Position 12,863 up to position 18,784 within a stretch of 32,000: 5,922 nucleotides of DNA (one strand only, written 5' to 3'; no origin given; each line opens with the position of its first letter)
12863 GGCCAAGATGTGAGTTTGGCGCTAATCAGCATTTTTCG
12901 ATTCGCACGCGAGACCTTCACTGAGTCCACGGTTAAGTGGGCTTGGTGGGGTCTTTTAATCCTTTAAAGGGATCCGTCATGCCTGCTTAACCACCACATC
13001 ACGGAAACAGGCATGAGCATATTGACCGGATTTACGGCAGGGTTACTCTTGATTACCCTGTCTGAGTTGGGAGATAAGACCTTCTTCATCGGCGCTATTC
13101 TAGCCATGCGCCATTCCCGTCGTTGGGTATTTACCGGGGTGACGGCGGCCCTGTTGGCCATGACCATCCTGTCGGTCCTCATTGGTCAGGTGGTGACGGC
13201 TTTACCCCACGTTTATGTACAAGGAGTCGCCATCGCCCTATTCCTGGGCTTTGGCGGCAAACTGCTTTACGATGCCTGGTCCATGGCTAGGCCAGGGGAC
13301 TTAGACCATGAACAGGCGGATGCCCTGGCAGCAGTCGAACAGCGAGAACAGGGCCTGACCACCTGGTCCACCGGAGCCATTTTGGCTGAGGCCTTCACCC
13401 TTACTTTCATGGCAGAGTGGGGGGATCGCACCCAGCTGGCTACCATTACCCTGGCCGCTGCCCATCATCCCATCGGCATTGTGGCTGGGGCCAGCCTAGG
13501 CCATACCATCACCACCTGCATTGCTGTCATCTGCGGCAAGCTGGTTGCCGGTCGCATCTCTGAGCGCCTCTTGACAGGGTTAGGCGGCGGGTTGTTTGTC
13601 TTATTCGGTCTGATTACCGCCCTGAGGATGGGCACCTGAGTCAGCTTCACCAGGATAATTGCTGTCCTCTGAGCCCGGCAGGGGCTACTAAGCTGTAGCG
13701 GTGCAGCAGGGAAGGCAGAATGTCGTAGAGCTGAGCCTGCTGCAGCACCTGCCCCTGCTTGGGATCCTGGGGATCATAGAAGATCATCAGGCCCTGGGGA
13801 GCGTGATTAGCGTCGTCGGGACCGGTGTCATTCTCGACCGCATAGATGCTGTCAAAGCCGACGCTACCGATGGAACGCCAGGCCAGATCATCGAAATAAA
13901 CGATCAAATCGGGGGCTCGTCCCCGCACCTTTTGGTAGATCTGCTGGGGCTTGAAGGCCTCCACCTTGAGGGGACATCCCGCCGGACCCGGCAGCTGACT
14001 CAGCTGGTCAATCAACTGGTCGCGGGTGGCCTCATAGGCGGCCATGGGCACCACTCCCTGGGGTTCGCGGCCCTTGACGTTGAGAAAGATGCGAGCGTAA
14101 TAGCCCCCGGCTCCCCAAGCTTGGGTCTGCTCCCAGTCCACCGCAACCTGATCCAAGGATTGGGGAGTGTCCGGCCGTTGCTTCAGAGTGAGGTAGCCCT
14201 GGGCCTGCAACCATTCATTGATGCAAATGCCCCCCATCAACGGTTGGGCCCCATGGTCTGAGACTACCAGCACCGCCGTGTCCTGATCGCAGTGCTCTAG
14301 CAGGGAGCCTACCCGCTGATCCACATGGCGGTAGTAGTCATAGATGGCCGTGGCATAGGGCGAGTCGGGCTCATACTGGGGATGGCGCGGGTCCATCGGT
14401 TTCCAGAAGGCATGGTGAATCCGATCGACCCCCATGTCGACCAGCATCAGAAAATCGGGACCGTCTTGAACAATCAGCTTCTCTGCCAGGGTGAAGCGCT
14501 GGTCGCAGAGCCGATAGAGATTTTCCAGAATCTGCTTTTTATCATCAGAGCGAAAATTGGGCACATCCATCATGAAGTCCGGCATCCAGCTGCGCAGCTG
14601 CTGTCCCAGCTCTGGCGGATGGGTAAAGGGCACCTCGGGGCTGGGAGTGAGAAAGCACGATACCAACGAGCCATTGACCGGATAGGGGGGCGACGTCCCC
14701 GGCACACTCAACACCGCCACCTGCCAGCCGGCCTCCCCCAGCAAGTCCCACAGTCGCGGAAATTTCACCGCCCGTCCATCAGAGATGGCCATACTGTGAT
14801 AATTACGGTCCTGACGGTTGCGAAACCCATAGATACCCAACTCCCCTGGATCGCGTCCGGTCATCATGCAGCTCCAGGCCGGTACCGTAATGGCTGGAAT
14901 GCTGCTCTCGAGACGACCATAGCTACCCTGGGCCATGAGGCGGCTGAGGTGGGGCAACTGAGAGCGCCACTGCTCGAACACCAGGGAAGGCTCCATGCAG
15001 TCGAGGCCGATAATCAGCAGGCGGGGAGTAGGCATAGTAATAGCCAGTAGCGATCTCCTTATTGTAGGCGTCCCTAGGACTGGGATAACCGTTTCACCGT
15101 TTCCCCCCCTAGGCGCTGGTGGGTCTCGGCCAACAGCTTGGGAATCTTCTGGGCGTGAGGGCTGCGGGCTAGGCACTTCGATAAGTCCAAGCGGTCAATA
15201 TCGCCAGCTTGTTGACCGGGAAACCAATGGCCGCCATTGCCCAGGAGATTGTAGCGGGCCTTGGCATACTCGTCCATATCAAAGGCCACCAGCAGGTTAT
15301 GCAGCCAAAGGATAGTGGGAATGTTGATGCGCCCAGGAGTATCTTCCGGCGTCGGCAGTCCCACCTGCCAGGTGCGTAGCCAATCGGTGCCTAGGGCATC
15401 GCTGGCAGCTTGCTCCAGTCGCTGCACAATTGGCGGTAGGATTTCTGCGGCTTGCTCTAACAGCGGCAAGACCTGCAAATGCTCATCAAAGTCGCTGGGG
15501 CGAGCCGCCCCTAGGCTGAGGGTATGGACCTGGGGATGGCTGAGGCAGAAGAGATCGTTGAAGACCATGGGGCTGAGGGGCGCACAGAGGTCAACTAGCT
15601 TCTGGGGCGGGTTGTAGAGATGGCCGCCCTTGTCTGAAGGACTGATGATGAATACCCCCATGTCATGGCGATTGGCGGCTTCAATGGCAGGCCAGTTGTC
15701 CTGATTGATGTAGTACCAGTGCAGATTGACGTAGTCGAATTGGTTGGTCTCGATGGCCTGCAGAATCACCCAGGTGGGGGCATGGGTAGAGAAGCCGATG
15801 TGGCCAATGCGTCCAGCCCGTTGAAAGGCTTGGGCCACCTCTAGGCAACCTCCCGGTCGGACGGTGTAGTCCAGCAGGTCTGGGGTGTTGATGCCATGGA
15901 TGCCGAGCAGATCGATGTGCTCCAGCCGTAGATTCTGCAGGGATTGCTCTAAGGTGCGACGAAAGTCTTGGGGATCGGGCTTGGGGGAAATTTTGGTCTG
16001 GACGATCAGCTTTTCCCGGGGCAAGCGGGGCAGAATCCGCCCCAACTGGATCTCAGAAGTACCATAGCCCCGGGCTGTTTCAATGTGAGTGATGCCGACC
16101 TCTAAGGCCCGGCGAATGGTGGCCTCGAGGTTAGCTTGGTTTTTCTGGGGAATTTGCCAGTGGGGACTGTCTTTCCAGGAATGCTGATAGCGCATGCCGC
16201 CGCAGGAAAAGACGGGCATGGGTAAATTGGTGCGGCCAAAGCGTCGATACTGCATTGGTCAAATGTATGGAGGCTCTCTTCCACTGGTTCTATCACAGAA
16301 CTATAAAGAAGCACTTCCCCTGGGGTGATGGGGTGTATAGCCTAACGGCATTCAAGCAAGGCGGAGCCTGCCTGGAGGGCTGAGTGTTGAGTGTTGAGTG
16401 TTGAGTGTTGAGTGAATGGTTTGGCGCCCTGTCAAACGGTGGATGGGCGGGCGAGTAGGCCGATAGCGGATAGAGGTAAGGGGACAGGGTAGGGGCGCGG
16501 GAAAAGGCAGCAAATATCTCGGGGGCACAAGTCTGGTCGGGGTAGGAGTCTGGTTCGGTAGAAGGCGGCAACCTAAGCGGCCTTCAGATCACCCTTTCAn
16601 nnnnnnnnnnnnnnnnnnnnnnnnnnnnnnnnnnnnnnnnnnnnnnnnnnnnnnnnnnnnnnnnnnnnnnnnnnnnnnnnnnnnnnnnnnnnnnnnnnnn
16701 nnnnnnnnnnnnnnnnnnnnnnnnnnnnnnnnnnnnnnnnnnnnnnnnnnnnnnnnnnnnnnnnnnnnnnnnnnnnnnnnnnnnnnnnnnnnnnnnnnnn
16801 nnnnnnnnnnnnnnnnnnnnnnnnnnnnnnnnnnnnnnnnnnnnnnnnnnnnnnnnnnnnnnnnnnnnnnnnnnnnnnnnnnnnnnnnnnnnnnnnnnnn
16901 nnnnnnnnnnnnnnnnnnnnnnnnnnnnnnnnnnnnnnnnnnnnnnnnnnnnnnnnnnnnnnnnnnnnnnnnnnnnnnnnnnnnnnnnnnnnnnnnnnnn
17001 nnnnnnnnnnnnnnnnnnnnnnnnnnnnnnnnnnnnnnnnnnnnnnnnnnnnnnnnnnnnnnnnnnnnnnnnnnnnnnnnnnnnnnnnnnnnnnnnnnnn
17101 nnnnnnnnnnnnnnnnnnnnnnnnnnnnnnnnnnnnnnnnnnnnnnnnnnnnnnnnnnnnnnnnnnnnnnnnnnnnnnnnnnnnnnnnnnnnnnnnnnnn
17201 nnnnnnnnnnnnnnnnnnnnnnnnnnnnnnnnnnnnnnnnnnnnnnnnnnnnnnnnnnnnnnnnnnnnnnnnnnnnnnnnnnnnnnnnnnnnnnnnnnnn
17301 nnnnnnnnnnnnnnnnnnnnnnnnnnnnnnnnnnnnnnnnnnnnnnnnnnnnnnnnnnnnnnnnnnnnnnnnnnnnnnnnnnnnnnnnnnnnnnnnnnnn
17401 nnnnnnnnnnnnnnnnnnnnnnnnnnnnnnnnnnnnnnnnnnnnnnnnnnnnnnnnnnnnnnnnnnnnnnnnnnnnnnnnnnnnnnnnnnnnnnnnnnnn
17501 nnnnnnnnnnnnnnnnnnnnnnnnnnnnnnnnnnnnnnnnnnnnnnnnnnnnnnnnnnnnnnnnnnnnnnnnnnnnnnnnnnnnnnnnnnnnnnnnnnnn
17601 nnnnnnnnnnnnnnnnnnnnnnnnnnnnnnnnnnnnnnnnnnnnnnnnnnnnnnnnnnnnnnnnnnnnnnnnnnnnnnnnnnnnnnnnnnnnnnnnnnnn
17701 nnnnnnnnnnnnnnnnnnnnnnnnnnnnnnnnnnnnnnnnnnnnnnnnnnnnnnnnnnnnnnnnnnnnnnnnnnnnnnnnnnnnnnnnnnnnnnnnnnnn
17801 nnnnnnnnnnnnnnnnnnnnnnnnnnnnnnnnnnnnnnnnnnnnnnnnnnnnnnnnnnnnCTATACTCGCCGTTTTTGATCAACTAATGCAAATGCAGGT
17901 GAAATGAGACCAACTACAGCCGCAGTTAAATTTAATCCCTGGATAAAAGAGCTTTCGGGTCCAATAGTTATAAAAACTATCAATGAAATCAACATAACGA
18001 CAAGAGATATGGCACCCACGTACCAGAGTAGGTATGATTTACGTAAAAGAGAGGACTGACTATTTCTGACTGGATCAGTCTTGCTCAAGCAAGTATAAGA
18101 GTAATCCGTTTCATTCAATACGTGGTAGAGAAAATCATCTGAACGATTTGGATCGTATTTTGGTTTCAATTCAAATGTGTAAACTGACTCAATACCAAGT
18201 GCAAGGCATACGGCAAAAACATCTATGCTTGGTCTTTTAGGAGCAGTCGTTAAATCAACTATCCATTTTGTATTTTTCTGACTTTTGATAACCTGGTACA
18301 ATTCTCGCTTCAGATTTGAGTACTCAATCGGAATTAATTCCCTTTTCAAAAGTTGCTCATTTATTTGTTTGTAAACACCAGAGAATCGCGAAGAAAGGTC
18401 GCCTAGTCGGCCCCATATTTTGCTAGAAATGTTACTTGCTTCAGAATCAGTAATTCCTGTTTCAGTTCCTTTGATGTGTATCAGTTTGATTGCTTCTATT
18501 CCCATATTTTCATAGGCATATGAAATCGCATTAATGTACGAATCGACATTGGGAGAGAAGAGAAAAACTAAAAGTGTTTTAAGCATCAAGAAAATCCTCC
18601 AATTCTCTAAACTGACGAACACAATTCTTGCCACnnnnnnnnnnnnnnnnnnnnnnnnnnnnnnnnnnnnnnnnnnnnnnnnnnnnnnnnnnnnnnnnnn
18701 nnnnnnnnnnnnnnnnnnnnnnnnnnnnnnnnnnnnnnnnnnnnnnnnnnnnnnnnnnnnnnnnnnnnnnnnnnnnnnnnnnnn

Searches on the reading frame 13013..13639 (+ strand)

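Call 17: search_protein_families(library=pfam, proteins=[window:13013-13639:+], max_evalue=0.001)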
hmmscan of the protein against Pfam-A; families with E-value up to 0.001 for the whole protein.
window:13013-13639:+ (208 aa): 1 family
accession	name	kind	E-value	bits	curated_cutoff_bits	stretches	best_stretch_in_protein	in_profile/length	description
PF01169.24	GDT1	-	3.8e-44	149.3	27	2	126-199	2-75/75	Divalent cation/proton antiporter GDT1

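Call 18: search_protein_families(library=padloc, proteins=[window:13013-13639:+], max_evalue=0.01)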
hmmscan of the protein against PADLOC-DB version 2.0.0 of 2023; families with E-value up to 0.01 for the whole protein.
window:13013-13639:+ (208 aa): 0 families

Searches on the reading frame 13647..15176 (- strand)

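Call 17: search_protein_families(library=pfam, proteins=[window:13647-15176:-], max_evalue=0.001)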
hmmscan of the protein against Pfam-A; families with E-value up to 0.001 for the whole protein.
window:13647-15176:- (509 aa): 2 families
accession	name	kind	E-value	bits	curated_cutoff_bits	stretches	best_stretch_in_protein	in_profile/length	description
PF01663.27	Phosphodiest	-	8e-50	170.8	23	1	53-453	1-341/342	Type I phosphodiesterase / nucleotide pyrophosphatase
PF00884.28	Sulfatase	-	8e-06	25.8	25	1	70-312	21-245/301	Sulfatase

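Call 18: search_protein_families(library=padloc, proteins=[window:13647-15176:-], max_evalue=0.01)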
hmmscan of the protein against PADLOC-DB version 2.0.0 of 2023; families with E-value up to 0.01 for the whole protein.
window:13647-15176:- (509 aa): 0 families

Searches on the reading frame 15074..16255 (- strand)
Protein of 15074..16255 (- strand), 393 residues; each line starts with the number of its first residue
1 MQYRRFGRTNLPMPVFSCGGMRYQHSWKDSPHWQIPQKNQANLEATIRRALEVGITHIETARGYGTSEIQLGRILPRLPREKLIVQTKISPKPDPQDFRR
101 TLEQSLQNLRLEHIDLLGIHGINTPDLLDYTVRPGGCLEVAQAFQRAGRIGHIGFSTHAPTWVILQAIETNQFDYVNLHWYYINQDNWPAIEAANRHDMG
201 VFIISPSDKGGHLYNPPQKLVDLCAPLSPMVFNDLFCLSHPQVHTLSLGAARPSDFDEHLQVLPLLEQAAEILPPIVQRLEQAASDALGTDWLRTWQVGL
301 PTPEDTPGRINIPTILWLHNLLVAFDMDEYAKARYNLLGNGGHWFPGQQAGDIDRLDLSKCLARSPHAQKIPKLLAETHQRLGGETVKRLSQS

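Call 17: search_protein_families(library=pfam, proteins=[window:15074-16255:-], max_evalue=0.001)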
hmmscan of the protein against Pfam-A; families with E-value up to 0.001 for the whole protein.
window:15074-16255:- (393 aa): 1 family
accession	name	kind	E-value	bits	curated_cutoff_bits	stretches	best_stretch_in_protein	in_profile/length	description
PF00248.27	Aldo_ket_red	-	9.9e-20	71.2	24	1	19-207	5-192/291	Aldo/keto reductase family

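Call 18: search_protein_families(library=padloc, proteins=[window:15074-16255:-], max_evalue=0.01)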
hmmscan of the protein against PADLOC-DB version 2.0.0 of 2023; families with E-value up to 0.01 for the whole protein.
window:15074-16255:- (393 aa): 0 families

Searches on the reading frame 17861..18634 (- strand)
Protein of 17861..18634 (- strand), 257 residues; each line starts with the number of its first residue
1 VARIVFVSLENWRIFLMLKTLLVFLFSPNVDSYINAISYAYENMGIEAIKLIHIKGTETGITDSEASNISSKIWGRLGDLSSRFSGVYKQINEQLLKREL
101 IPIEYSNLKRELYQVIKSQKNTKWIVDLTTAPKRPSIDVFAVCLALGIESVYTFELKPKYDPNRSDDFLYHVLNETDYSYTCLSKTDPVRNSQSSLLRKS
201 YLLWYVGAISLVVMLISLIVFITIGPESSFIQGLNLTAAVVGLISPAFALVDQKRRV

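Call 3: search_protein_families(library=pfam, proteins=[window:17861-18634:-], max_evalue=0.1)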
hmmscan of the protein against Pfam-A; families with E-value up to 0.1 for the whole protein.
window:17861-18634:- (257 aa): 1 family
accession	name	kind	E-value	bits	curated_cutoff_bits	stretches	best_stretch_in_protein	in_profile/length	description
PF09850.14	DotU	-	0.014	15.4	27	1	131-221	110-202/205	Type VI secretion system protein DotU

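Call 4: search_protein_families(library=padloc, proteins=[window:17861-18634:-], max_evalue=0.1)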
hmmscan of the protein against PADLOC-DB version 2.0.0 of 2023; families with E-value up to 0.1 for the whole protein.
window:17861-18634:- (257 aa): 1 family
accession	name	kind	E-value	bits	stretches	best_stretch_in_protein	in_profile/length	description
PDLC01992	CARF_m9--CARF_TM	-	4.7e-67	224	1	19-253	2-222/223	-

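Call 5: search_protein_families(library=ncbifam, proteins=[window:17861-18634:-], max_evalue=0.1)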
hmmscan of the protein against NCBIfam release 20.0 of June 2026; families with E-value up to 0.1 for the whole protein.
window:17861-18634:- (257 aa): 1 family
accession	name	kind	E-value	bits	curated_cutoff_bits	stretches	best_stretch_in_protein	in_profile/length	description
TIGR03349.1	IV_VI_DotU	subfamily_domain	0.017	14.9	89.95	1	130-220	110-201/211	DotU/TssL family secretion system protein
